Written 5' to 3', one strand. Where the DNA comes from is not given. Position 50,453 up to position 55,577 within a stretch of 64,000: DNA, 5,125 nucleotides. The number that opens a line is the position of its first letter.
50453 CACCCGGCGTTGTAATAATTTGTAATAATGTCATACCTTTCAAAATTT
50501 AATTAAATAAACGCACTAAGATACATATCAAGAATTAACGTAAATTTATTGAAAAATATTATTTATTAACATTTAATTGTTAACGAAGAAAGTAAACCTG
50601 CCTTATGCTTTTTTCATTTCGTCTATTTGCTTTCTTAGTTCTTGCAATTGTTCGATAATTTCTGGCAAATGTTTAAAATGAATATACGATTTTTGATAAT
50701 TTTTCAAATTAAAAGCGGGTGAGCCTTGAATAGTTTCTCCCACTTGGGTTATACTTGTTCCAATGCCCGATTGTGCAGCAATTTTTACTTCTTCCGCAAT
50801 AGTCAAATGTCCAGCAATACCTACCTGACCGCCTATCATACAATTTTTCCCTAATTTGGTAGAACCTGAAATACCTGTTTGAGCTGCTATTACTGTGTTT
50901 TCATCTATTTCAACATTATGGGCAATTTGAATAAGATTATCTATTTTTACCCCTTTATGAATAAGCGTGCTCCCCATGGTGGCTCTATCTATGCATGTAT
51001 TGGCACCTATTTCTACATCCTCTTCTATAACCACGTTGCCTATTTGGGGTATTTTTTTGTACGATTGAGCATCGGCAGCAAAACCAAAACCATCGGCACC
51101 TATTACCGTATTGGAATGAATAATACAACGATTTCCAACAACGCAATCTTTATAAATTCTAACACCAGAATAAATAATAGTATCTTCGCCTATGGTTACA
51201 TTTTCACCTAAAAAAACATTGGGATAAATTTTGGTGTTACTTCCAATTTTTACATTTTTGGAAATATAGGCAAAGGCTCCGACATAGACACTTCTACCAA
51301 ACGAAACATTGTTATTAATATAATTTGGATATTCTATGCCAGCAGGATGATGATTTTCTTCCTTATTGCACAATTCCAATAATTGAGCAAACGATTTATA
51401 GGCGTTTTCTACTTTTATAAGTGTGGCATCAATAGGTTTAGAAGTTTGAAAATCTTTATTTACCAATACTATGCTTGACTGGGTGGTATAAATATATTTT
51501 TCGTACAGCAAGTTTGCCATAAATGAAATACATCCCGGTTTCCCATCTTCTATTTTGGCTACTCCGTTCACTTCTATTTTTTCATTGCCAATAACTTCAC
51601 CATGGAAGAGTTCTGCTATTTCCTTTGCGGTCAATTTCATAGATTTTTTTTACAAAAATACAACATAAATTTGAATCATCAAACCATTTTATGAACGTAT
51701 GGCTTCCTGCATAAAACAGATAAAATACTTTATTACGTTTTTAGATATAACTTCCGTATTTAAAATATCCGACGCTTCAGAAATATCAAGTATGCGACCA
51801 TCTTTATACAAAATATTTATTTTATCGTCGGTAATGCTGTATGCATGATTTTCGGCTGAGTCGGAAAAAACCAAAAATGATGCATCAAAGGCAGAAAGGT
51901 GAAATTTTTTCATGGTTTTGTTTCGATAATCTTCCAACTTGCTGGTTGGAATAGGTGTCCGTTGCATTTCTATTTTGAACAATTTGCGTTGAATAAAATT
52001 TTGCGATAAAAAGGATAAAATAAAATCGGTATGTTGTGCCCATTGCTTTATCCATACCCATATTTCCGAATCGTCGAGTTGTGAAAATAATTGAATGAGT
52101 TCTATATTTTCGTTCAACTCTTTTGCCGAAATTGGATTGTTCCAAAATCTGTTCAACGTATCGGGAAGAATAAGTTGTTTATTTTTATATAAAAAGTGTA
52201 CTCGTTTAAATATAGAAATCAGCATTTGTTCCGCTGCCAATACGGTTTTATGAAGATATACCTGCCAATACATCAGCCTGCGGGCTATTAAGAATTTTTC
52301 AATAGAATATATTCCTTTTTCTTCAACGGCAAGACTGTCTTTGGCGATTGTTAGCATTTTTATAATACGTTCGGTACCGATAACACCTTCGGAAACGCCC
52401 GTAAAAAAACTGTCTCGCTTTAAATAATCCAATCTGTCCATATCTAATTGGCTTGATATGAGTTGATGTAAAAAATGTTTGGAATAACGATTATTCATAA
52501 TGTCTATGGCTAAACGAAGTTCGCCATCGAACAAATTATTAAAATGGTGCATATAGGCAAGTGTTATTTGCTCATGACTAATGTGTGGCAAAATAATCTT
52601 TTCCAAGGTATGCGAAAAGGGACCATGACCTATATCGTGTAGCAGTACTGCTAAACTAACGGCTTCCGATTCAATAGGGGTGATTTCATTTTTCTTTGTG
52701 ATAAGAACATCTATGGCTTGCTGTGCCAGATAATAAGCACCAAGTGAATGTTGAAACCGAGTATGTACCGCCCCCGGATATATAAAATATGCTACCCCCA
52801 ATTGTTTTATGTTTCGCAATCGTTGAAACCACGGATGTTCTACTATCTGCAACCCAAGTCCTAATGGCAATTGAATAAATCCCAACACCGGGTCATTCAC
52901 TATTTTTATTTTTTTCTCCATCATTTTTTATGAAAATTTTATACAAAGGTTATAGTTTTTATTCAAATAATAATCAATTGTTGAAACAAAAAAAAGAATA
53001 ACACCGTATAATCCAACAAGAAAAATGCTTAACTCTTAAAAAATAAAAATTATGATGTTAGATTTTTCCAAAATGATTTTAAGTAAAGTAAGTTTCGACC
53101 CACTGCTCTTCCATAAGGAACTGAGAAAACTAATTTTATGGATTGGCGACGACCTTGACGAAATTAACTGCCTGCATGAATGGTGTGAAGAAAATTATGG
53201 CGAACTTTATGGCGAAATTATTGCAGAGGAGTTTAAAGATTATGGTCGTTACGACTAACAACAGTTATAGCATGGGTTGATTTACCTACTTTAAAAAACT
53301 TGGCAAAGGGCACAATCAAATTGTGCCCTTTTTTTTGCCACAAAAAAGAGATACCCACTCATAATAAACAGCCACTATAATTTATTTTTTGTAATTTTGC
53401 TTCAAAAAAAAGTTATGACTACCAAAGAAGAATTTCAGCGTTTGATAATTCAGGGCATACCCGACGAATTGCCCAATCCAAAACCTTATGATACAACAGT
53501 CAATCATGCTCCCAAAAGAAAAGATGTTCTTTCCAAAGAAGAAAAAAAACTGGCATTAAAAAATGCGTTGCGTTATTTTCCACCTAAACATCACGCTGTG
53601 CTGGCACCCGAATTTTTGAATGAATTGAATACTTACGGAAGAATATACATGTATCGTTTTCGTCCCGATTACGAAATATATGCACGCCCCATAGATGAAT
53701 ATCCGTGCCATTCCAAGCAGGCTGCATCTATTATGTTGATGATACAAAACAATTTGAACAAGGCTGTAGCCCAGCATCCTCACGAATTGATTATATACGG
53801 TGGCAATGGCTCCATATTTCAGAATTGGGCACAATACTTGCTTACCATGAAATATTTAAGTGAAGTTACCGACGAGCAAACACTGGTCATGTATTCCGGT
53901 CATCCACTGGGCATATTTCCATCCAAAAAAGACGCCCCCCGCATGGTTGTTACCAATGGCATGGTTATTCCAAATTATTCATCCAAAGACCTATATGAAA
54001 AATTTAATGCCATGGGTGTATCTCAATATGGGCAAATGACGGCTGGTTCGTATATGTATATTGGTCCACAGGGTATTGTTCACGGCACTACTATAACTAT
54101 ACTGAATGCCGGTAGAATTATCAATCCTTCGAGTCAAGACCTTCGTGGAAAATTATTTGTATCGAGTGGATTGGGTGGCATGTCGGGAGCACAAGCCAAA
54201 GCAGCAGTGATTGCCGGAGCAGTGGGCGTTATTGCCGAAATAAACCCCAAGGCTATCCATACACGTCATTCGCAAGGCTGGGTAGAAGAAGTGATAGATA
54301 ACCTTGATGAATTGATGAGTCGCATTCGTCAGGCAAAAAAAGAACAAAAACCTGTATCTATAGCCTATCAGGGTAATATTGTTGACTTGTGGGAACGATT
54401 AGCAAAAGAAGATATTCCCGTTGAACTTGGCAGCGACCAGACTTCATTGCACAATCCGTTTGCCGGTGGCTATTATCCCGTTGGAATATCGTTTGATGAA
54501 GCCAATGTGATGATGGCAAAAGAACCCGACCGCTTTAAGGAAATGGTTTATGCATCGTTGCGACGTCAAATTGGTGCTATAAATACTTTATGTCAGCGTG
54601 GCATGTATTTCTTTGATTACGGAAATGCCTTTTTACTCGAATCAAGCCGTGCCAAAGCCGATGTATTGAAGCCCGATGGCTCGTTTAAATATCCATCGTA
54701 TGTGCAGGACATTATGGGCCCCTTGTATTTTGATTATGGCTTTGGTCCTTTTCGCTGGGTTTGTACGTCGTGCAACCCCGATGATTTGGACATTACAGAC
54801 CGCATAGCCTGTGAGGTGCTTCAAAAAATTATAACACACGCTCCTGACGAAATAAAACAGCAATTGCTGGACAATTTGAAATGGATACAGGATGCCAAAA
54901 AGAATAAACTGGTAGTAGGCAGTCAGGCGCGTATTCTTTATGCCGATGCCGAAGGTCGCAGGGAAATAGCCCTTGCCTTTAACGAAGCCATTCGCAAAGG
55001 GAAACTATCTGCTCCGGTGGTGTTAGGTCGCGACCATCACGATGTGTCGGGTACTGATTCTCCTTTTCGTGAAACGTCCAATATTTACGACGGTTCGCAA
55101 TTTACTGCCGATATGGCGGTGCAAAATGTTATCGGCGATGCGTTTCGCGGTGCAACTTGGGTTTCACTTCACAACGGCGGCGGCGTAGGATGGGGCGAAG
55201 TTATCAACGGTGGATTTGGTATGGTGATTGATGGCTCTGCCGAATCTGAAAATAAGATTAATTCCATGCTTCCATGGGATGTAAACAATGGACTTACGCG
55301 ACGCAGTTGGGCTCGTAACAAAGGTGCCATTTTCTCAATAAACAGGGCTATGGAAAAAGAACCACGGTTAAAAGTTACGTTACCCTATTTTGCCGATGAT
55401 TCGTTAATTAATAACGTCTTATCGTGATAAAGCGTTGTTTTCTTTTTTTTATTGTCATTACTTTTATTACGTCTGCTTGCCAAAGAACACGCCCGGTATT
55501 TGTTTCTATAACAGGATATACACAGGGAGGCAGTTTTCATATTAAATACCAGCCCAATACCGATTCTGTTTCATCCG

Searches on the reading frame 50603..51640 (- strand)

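Call 11: search_protein_families(library=pfam, proteins=[window:50603-51640:-], max_evalue=0.01)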
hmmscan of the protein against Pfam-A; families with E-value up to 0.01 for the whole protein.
window:50603-51640:- (345 aa): 7 families
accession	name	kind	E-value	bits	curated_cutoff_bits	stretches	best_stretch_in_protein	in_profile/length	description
PF00132.30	Hexapep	-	8.9e-34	114.2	27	4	147-181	1-35/36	Bacterial transferase hexapeptide (six repeats)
PF04613.19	LpxD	-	5.5e-22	77.8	30.8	1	22-90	2-70/70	UDP-3-O-[3-hydroxymyristoyl] glucosamine N-acyltransferase, LpxD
PF25084.1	LbH_EIF2B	-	9.6e-14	51.7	54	2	107-177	5-73/105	EIF2B subunit epsilon LbH domain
PF21711.3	DCTN5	-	2.5e-06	27.7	40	1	111-176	54-124/182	Dynactin subunit 5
PF14602.12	Hexapep_2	-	1.5e-05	25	27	1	144-170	4-28/34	Hexapeptide repeat of succinyl-transferase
PF25087.1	GMPPB_C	-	0.00016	21.7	39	0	126-174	13-65/110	GMPPB C-terminal domain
PF24894.1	Hexapep_GlmU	-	0.0011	19.4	23.3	0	126-193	37-93/104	GlmU-like, C-terminal hexapeptide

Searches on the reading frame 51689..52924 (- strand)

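Call 11: search_protein_families(library=pfam, proteins=[window:51689-52924:-], max_evalue=0.01)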
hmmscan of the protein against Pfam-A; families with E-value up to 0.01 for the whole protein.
window:51689-52924:- (411 aa): 2 families
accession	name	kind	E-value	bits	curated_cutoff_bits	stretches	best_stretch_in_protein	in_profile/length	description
PF19276.4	HD_assoc_2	-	1.7e-10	41.2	23.1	1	184-240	3-59/222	HD associated region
PF01966.28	HD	-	5.5e-08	33.5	22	1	56-168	1-113/116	HD domain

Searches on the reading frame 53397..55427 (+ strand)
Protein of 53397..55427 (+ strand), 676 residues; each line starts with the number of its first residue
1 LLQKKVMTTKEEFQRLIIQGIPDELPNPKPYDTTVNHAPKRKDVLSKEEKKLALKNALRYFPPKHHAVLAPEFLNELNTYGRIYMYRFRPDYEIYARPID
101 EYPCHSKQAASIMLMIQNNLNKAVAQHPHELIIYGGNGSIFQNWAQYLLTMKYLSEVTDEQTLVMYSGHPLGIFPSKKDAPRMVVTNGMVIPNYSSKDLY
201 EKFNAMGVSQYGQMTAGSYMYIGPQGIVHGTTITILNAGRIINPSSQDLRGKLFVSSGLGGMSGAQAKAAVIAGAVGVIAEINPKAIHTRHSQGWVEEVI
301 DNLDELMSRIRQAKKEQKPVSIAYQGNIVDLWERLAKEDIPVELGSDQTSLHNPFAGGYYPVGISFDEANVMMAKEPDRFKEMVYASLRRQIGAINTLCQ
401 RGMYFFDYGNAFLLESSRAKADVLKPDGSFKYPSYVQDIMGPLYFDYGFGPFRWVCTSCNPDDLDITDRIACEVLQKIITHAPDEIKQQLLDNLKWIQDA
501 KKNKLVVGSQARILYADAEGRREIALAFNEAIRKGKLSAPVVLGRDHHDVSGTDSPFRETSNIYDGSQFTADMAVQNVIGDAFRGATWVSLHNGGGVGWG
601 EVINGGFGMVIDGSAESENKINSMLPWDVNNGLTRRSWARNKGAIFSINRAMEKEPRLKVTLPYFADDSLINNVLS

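Call 11: search_protein_families(library=pfam, proteins=[window:53397-55427:+], max_evalue=0.01)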
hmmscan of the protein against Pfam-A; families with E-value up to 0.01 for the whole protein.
window:53397-55427:+ (676 aa): 4 families
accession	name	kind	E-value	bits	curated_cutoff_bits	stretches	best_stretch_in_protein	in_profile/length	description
PF17392.7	Urocanase_C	-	1.8e-87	292.3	23.6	1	445-649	3-195/196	Urocanase C-terminal domain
PF01175.24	Urocanase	-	1.4e-81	273.6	23.2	1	223-439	1-209/209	Urocanase Rossmann-like domain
PF17391.7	Urocanase_N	-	1.6e-54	183.6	23.2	1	94-220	1-127/127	Urocanase N-terminal domain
PF00806.25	PUF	-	0.0003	20.9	26.3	1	467-494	7-34/35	Pumilio-family RNA binding repeat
